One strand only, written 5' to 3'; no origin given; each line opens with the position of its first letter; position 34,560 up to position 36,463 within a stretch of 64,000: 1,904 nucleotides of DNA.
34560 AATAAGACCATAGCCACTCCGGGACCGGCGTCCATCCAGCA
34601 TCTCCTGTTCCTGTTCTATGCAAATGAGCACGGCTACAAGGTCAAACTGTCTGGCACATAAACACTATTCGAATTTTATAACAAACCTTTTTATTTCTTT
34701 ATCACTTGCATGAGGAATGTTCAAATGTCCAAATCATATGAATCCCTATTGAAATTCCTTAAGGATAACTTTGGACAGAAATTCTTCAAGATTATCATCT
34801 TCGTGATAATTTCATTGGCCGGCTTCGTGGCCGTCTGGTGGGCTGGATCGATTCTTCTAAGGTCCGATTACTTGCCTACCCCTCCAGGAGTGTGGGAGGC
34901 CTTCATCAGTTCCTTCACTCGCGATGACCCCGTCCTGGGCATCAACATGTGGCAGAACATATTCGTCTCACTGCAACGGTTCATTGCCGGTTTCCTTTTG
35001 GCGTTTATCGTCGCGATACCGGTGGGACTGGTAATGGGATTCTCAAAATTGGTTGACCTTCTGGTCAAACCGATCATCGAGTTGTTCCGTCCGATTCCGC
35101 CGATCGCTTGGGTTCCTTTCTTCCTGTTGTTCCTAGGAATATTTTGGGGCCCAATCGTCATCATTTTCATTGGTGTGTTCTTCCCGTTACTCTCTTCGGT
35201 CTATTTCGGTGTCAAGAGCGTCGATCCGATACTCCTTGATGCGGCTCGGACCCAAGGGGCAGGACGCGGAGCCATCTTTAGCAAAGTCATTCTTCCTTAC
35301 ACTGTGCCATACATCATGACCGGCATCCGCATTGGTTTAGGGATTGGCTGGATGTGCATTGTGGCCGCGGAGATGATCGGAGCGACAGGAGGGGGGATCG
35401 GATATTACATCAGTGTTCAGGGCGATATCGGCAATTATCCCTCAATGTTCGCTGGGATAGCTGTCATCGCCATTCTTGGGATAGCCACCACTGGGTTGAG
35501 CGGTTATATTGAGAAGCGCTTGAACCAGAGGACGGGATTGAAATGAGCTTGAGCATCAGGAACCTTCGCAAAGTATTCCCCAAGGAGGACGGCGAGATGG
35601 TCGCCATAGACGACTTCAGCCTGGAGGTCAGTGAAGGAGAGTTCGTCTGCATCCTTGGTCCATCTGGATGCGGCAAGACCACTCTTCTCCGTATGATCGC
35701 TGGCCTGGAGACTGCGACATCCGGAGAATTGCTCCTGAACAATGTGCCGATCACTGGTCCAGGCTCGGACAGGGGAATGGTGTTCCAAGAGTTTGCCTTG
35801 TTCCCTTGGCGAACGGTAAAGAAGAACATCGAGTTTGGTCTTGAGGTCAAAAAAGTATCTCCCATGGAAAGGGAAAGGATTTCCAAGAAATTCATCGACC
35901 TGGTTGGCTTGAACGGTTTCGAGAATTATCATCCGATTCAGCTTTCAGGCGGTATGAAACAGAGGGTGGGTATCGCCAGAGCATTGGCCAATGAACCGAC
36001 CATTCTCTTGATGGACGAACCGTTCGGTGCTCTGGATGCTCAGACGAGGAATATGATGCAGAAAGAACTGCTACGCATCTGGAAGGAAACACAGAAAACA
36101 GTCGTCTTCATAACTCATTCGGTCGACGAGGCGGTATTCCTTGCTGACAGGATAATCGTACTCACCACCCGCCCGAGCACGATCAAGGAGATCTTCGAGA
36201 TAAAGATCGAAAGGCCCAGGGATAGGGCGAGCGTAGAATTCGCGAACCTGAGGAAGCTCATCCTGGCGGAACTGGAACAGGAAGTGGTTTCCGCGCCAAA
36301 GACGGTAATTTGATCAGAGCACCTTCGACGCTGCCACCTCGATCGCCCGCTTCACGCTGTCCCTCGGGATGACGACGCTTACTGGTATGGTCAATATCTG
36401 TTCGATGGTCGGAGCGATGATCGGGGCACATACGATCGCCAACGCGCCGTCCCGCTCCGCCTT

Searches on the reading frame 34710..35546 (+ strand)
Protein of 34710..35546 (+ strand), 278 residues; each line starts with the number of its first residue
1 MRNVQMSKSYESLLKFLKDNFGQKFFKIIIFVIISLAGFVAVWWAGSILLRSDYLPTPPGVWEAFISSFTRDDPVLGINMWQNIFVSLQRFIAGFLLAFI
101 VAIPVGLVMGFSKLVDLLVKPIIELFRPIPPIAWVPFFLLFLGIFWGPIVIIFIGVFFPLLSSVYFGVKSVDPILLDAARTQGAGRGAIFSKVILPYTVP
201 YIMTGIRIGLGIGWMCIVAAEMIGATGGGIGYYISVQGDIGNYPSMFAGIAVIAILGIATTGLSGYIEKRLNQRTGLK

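Call 3: search_protein_families(library=pfam, proteins=[window:34710-35546:+], max_evalue=1)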
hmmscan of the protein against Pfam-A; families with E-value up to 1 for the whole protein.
window:34710-35546:+ (278 aa): 1 family
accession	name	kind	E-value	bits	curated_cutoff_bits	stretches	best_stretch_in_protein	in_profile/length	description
PF00528.27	BPD_transp_1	-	2.9e-23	83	26.4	1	102-272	1-183/184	Binding-protein-dependent transport system inner membrane component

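Call 4: search_protein_families(library=ncbifam, proteins=[window:34710-35546:+], max_evalue=1)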
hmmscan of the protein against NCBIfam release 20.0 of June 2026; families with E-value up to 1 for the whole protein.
window:34710-35546:+ (278 aa): 18 families
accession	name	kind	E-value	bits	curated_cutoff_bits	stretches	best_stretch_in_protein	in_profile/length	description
NF007545.0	PRK10160.1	equivalog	5.3e-47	160.5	342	1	27-260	22-256/275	taurine ABC transporter permease TauC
NF040733.1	ABC_perm_U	equivalog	5.7e-40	137.4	295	1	27-264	6-238/251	ABC transporter permease subunit SaoP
TIGR01183.1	ntrB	equivalog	1.2e-30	106.8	209.05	1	81-261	16-196/202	nitrate ABC transporter permease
NF008470.0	PRK11365.1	equivalog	1.5e-24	86.8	347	1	37-257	19-235/263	aliphatic sulfonate ABC transporter permease SsuC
TIGR03416.1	ABC_choXWV_perm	equivalog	2.9e-14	53.2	363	1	75-233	79-238/267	choline ABC transporter permease subunit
NF008196.0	PRK10952.1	equivalog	5.5e-12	45.2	439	1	78-254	140-313/356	glycine betaine/L-proline ABC transporter permease ProW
TIGR01097.1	PhnE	equivalog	1.5e-08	34.4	216.7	1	29-271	7-251/252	phosphonate ABC transporter, permease protein PhnE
TIGR01581.1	Mo_ABC_porter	hypoth_equivalog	1.7e-06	27.7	210.3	1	81-206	20-164/225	ABC transporter permease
NF007047.0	PRK09500.1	equivalog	4.4e-05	23.2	326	1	143-212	123-195/257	spermidine/putrescine ABC transporter permease PotC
NF007044.0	PRK09497.1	equivalog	6.2e-05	22.6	348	1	153-244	157-251/285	spermidine/putrescine ABC transporter permease PotB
NF006939.0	PRK09421.1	equivalog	0.00021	20.8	262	1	95-209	46-157/230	molybdate ABC transporter permease subunit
NF040839.1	tungstate_WtpB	equivalog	0.002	17.8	340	1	141-206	121-186/251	tungstate ABC transporter permease WtpB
TIGR02141.1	modB_ABC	equivalog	0.0043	16.7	182.6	1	142-209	76-144/208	molybdate ABC transporter permease subunit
NF011624.0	PRK15050.1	equivalog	0.13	11.3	247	1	97-207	122-223/297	2-aminoethylphosphonate ABC transporter permease subunit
TIGR01937.1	nqrB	equivalog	0.17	10.7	349.9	1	144-228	108-191/413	NADH:ubiquinone reductase (Na(+)-transporting) subunit B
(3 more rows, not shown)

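Call 80: search_solved_structures(query=window:34710-35546:+, max_evalue=0.001, show_alignments=3)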
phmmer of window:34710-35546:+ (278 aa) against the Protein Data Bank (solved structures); distinct sequences matched with E-value up to 0.001: 3.
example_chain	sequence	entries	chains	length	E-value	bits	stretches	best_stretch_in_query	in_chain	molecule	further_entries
9u9z_A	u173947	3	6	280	1.2e-24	90.4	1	30-262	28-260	CmpB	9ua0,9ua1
8w9m_B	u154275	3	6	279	2e-24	89.7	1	26-267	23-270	Nitrate transport permease protein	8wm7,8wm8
7ahc_A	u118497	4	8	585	5.5e-10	42.3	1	78-254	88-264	ABC transporter permease subunit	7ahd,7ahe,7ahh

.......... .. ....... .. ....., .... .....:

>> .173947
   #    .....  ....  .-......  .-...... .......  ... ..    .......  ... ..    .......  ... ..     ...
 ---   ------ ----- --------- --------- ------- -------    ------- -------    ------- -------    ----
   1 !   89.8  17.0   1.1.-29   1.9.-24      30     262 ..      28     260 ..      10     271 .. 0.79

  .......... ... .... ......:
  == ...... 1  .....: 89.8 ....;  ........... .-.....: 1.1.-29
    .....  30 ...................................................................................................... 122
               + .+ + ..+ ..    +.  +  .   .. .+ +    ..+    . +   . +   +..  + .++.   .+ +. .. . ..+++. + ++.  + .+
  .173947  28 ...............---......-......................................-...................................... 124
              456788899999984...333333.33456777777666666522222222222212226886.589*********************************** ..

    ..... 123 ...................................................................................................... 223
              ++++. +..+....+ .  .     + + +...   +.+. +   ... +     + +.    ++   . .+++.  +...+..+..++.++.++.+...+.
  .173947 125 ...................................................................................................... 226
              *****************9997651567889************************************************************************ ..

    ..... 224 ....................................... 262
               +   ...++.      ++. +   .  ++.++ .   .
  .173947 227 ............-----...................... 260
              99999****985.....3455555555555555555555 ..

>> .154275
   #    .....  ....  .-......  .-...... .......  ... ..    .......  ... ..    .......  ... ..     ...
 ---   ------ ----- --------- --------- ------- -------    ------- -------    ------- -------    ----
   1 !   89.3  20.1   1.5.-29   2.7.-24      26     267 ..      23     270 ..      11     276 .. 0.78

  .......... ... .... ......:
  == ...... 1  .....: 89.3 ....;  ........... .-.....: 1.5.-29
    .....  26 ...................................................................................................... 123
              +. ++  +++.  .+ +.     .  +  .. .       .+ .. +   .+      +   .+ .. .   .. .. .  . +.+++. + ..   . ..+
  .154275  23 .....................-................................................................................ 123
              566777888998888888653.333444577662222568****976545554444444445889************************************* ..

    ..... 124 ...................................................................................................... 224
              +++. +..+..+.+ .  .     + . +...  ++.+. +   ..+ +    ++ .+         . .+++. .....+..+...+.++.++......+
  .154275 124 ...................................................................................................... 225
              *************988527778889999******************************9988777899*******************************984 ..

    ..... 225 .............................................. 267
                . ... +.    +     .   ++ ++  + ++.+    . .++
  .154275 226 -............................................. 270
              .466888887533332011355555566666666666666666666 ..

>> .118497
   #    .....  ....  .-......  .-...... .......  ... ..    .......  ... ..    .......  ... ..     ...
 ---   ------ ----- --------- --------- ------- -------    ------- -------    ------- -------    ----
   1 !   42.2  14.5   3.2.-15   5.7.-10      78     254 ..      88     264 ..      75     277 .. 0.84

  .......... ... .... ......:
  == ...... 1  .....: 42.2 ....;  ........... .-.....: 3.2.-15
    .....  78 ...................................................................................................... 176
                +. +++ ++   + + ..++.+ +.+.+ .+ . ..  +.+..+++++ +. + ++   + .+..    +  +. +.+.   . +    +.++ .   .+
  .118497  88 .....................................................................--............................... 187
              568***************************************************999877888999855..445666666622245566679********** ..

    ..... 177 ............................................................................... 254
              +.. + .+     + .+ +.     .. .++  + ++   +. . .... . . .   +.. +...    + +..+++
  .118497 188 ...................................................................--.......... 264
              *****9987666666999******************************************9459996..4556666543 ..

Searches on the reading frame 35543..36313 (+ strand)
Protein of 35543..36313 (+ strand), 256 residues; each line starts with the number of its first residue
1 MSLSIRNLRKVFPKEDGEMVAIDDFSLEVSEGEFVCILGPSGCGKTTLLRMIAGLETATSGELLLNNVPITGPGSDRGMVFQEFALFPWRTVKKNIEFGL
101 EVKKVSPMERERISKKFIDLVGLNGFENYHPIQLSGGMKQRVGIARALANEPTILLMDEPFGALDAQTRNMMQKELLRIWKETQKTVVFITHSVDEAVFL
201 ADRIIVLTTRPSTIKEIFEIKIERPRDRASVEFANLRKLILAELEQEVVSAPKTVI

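Call 3: search_protein_families(library=pfam, proteins=[window:35543-36313:+], max_evalue=1)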
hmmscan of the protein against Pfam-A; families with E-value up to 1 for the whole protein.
window:35543-36313:+ (256 aa): 35 families (the best 25 are shown)
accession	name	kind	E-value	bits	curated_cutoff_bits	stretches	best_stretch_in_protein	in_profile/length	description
PF00005.33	ABC_tran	-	1.9e-33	116.4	25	1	23-161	2-136/137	ABC transporter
PF13304.12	AAA_21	-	4.4e-06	27.4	27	2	34-107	1-68/304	AAA domain, putative AbiEii toxin, Type IV TA system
PF00004.35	AAA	-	7.4e-06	26.9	21.2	1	35-54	1-20/131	ATPase family associated with various cellular activities (AAA)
PF13476.12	AAA_23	-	1.3e-05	26.4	27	1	2-115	1-99/201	AAA domain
PF20720.3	nSTAND3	-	5.4e-05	23.4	27.2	1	31-53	16-38/155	Novel STAND NTPase 3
PF05729.18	NACHT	-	0.0001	22.6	26.7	1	34-53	2-21/167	NACHT domain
PF01637.24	ATPase_2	-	0.00014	22.2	33.2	1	28-53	16-41/225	ATPase domain predominantly from Archaea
PF02463.25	SMC_N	-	0.0003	20.7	40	1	133-208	136-212/220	RecF/RecN/SMC N terminal domain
PF13401.12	AAA_22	-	0.00046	20.9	27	1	32-106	5-64/130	AAA domain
PF13521.12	AAA_28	-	0.00067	20.3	27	1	35-59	2-27/164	AAA domain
PF13238.12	AAA_18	-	0.00094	20.1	29.4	1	35-52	1-18/128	AAA domain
PF13191.12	AAA_16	-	0.0025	18.8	32.6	1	29-57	19-50/167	AAA ATPase domain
PF24389.1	ORC-CDC6-like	-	0.0032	16.7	27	1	35-52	35-52/571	ORC-CDC6-like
PF03215.21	Rad17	-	0.0037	17.7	23.8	1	24-54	37-67/186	Rad17 P-loop domain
PF13175.12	AAA_15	-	0.0058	16.7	32.1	1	22-53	14-44/374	AAA ATPase domain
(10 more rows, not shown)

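Call 4: search_protein_families(library=ncbifam, proteins=[window:35543-36313:+], max_evalue=1)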
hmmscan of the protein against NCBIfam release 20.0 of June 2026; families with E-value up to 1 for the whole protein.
window:35543-36313:+ (256 aa): 208 families (the best 25 are shown)
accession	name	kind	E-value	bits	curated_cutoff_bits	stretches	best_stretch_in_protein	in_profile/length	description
NF040729.1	ABC_ATP_SaoA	equivalog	7.3e-83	277.8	360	1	3-242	2-241/248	ABC transporter ATP-binding protein SaoA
NF008421.0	PRK11248.1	equivalog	6.8e-76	255.1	357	1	11-222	7-217/255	taurine ABC transporter ATP-binding subunit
TIGR01184.1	ntrCD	subfamily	1.3e-75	253.9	291.8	1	22-231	1-213/230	nitrate ABC transporter ATP-binding protein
TIGR03265.1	PhnT2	equivalog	5.9e-68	229.7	457.7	1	3-208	5-209/353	putative 2-aminoethylphosphonate ABC transporter ATP-binding protein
TIGR01186.1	proV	subfamily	9.8e-64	215.7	326.6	1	15-208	2-204/363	betaine/proline/choline family ABC transporter ATP-binding protein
NF006987.0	PRK09452.1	equivalog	1.1e-62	211.9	482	1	4-209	19-223/378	spermidine/putrescine ABC transporter ATP-binding protein PotA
NF043075.1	MMSYN1_0197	equivalog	6.7e-62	209.4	550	1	5-208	5-207/341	spermidine/putrescine ABC transporter ATP-binding protein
TIGR00968.1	3a0106s01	subfamily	1.3e-59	201.6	342.75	1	14-209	8-206/237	sulfate ABC transporter ATP-binding protein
TIGR03415.1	ABC_choXWV_ATP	equivalog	5.1e-58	196.8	483.75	2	78-207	109-238/382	choline ABC transporter ATP-binding protein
NF008653.0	PRK11650.1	subfamily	2.8e-57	194.4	432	1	3-208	4-209/357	sn-glycerol-3-phosphate ABC transporter ATP-binding protein UgpC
TIGR01187.1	potA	subfamily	1.1e-56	192.3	355.6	1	37-209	1-176/325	polyamine ABC transporter ATP-binding protein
NF008420.0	PRK11247.1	equivalog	1.7e-56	191.2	395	1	14-244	20-242/257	aliphatic sulfonates ABC transporter ATP-binding protein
NF040840.2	tungstate_WtpC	equivalog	2.5e-56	191.4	440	1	20-245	14-242/347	tungstate ABC transporter ATP-binding protein WtpC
NF008105.0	PRK10851.1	equivalog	9.2e-55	185.8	502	1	1-209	1-212/362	sulfate/thiosulfate ABC transporter ATP-binding protein CysA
NF040933.2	ABC_arch_GlcV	equivalog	1.4e-54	185.3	450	1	2-209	2-217/357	glucose ABC transporter ATP-binding protein GlcV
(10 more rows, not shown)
